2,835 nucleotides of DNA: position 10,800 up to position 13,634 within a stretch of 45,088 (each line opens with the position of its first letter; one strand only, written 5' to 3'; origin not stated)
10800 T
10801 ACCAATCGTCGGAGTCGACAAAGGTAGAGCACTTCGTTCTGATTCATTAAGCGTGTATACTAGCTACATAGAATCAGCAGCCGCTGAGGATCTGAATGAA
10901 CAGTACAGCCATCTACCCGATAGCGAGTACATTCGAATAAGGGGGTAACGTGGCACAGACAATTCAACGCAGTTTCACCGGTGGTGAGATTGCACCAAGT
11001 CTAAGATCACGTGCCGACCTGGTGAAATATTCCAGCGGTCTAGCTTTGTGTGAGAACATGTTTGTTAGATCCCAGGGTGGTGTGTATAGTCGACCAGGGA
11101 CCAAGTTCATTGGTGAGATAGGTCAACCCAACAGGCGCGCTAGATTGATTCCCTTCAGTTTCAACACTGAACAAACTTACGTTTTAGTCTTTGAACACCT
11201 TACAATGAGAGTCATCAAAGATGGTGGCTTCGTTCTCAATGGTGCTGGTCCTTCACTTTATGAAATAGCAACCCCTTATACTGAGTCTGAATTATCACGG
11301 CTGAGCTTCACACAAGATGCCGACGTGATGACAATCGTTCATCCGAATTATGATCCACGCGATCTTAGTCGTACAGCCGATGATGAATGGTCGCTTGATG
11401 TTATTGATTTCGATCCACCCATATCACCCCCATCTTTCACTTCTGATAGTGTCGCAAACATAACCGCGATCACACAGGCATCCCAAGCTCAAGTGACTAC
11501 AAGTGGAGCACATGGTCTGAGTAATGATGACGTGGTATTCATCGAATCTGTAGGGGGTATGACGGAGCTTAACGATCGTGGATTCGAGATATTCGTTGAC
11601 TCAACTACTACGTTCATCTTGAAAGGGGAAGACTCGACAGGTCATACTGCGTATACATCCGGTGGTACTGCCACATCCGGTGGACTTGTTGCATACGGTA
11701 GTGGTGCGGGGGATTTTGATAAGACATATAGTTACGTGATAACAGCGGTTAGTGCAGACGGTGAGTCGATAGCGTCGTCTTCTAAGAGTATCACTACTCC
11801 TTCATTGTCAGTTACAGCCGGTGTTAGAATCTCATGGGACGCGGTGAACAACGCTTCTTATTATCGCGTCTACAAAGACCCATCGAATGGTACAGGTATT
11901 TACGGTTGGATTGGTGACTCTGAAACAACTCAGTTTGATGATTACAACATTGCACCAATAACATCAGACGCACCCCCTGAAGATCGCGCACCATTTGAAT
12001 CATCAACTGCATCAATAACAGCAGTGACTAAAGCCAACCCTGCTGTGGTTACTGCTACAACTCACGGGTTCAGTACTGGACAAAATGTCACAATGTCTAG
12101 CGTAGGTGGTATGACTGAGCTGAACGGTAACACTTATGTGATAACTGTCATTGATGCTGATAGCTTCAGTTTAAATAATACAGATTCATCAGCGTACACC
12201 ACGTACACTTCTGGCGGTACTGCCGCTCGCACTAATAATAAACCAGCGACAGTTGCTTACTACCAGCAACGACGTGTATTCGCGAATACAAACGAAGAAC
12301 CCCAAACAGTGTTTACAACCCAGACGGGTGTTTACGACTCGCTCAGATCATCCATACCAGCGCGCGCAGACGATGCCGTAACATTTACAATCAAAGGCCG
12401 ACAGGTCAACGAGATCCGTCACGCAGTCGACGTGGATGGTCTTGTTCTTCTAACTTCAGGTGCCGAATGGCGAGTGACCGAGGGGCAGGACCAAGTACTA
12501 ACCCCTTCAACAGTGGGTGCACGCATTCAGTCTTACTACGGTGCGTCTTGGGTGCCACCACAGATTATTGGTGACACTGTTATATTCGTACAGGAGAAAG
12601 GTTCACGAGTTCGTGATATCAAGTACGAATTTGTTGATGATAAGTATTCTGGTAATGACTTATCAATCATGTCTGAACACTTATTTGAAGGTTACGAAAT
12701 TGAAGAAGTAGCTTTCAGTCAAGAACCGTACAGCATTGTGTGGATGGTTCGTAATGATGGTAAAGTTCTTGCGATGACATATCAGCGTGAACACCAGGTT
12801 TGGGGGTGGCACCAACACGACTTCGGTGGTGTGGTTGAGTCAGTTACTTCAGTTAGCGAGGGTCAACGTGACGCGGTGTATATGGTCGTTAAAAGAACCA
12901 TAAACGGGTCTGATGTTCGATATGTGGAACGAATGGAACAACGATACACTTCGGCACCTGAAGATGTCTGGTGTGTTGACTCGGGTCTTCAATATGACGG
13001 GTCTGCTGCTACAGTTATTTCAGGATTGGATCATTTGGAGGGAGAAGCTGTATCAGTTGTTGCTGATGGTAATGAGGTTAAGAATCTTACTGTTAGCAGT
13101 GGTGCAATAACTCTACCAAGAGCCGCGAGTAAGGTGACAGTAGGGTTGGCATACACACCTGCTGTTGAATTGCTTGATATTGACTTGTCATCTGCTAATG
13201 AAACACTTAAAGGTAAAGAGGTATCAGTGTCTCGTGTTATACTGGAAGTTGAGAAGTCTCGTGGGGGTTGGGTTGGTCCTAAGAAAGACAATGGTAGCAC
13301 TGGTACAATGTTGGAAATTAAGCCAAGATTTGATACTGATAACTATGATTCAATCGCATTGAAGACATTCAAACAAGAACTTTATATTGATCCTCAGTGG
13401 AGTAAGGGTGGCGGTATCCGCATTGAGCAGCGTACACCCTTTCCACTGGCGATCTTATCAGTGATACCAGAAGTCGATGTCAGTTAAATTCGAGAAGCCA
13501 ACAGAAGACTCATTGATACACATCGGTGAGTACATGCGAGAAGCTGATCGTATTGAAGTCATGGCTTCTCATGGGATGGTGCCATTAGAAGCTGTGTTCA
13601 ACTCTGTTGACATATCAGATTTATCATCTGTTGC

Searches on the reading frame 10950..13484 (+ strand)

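Call 16: search_protein_families(library=phrogs, proteins=[window:10950-13484:+], max_evalue=0.001)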
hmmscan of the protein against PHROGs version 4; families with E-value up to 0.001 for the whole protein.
window:10950-13484:+ (845 aa): 5 families
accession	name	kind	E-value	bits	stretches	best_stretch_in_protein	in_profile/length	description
phrog_376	-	tail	2.6e-210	701.5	1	2-844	4-709/712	tail protein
phrog_15566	-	tail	2.7e-119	400.2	2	412-688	29-304/552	tail protein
phrog_20269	-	unknown function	6.3e-55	187.7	1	3-172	4-172/374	-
phrog_30010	-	unknown function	1.3e-41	144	1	551-685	188-322/517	-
phrog_584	-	tail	2.1e-19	71.1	2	353-428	20-94/218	major tail protein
